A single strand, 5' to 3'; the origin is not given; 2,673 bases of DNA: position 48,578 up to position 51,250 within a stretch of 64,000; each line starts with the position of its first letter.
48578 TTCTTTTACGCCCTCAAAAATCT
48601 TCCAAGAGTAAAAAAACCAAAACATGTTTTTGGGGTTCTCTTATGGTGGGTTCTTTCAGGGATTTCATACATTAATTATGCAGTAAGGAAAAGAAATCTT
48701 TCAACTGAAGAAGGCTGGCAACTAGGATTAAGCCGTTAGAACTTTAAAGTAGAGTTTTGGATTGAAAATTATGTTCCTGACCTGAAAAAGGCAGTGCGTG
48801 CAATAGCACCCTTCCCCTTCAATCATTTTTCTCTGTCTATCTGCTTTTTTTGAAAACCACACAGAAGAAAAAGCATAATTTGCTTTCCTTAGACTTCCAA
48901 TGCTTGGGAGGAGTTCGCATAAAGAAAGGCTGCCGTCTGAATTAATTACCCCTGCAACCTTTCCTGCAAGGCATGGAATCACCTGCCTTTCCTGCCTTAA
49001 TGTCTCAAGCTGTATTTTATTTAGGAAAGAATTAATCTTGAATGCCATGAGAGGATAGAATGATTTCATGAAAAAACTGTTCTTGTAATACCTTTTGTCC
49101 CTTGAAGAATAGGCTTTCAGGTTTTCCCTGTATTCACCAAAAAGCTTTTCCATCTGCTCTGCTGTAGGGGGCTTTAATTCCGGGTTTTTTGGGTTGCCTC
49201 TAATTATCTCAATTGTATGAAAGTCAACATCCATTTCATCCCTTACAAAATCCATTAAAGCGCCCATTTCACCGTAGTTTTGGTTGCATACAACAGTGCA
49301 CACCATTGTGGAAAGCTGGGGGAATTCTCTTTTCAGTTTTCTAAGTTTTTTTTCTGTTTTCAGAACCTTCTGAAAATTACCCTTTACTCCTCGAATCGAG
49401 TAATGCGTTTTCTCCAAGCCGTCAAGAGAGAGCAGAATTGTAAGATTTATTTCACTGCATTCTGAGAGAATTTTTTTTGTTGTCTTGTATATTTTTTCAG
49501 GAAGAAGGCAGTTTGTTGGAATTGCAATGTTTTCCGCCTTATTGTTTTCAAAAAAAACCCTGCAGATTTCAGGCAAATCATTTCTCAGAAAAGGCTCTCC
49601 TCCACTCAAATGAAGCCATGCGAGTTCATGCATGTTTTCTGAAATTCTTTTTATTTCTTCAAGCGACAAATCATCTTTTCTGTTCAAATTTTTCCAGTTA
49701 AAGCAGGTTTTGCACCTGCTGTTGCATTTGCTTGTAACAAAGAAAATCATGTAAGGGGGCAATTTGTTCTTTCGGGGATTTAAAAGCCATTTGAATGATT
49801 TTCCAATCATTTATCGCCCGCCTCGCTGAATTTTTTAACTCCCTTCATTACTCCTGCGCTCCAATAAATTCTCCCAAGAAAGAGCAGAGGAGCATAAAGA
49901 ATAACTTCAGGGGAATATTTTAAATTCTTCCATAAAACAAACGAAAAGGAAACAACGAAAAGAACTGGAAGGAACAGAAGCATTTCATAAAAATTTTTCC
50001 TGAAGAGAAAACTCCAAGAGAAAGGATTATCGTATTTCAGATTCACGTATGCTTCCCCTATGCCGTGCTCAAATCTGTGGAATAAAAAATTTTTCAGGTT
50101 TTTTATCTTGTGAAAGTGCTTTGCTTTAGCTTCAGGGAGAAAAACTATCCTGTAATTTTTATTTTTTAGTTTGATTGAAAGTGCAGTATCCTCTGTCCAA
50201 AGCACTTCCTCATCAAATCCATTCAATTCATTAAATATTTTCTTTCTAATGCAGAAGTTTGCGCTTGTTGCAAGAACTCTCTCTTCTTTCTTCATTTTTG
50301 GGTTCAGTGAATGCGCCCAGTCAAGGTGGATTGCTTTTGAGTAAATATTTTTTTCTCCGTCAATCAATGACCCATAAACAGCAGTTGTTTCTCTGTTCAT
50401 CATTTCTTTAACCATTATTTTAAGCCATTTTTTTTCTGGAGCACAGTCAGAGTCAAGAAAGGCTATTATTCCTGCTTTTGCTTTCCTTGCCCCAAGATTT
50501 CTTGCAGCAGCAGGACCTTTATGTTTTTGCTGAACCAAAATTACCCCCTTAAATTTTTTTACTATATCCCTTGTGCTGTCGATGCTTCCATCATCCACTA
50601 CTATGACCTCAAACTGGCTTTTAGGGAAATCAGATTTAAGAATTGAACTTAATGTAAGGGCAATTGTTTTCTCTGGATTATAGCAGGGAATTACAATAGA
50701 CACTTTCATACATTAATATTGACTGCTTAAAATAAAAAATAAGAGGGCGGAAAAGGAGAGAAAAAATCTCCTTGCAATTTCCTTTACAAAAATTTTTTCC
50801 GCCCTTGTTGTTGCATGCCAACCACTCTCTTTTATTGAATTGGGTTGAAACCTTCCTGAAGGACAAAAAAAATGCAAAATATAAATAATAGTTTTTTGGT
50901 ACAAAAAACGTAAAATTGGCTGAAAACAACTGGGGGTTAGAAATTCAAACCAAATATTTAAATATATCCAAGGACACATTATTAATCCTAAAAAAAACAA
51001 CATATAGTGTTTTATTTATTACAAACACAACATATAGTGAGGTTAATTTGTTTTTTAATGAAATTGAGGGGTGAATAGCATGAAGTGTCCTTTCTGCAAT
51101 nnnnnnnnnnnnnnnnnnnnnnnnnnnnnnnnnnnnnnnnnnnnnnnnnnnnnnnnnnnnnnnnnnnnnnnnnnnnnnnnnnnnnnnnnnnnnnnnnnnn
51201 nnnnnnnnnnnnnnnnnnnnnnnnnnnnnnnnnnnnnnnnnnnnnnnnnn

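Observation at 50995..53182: Ribonucleotide reductase that carries its own repressor domain: NrdR zinc ribbon fused to class III NrdD, behind tandem NrdR boxes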

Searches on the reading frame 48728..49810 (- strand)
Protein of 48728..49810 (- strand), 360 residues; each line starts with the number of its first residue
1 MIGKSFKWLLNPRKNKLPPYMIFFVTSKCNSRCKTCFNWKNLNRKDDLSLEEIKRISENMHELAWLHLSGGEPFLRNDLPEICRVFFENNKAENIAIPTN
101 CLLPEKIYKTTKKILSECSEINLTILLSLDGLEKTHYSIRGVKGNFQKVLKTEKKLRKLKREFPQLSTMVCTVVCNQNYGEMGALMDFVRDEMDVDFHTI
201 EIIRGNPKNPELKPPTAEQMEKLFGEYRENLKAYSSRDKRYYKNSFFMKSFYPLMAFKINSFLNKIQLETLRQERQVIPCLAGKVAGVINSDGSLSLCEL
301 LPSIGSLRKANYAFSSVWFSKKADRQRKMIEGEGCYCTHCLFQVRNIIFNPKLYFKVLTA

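Call 4: search_protein_families(library=pfam, proteins=[window:48728-49810:-], max_evalue=0.01)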
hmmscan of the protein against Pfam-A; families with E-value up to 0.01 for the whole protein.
window:48728-49810:- (360 aa): 3 families
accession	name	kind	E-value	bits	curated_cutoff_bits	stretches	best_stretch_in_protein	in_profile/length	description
PF04055.27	Radical_SAM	-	6.9e-16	59.3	29.5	1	25-189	3-166/166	Radical SAM superfamily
PF13353.11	Fer4_12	-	1.4e-06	29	22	1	24-117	10-108/137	4Fe-4S single cluster domain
PF13186.11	SPASM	-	0.0032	18.1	21.5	1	280-340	1-66/67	Iron-sulfur cluster-binding domain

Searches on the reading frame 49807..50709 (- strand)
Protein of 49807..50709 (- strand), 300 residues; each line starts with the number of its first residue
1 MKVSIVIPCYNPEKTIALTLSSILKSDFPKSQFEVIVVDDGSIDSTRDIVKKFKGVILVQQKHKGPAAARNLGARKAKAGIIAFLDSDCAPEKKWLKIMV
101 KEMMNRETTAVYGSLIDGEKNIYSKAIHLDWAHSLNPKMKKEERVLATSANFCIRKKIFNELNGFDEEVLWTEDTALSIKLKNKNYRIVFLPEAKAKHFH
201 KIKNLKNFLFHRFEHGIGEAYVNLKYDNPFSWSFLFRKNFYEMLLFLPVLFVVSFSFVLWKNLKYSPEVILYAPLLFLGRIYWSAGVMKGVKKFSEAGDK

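Call 4: search_protein_families(library=pfam, proteins=[window:49807-50709:-], max_evalue=0.01)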
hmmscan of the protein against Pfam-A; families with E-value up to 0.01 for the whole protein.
window:49807-50709:- (300 aa): 4 families
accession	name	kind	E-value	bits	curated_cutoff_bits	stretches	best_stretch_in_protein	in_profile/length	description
PF00535.33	Glycos_transf_2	-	1e-33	117.1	23.3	1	4-160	1-165/168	Glycosyl transferase family 2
PF10111.15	Glyco_tranf_2_2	-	1.7e-17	64.2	27.3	1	4-208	1-225/276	Glycosyltransferase like family 2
PF13641.12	Glyco_tranf_2_3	-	1.6e-15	58.2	27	1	3-201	3-214/230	Glycosyltransferase like family 2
PF13632.12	Glyco_trans_2_3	-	1.8e-07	31.6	27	1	81-258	1-177/198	Glycosyl transferase family group 2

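Call 62: find_encoding_contigs(protein=window:49807-50709:-, flank=3000, max_places=3)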
Protein window:49807-50709:- (300 aa): no gene with exactly this product is on record in the collection.

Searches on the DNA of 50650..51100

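Call 78: search_rna_families(source=window, start=50650, end=51100, threshold=evalue, max_evalue=1)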
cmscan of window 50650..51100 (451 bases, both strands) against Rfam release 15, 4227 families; matches with E-value up to 1: 4.
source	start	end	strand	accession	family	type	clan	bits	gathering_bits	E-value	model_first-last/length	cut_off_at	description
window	50650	50809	+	RF00125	IS128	Gene; sRNA;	-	28.1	80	0.00078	55-209/209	5'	IS128 RNA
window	50805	50894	+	RF01807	GIR1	Gene; ribozyme;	-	16.2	100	0.16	1-201/201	no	GIR1 branching ribozyme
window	50734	50842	-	RF00619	U6atac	Gene; snRNA; splicing;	CL00009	16.1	33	0.093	1-126/126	no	U6atac minor spliceosomal RNA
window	50988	51055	+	RF01675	CrcZ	Gene; sRNA;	-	12.4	95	0.36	1-398/398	no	Pseudomonas sRNA CrcZ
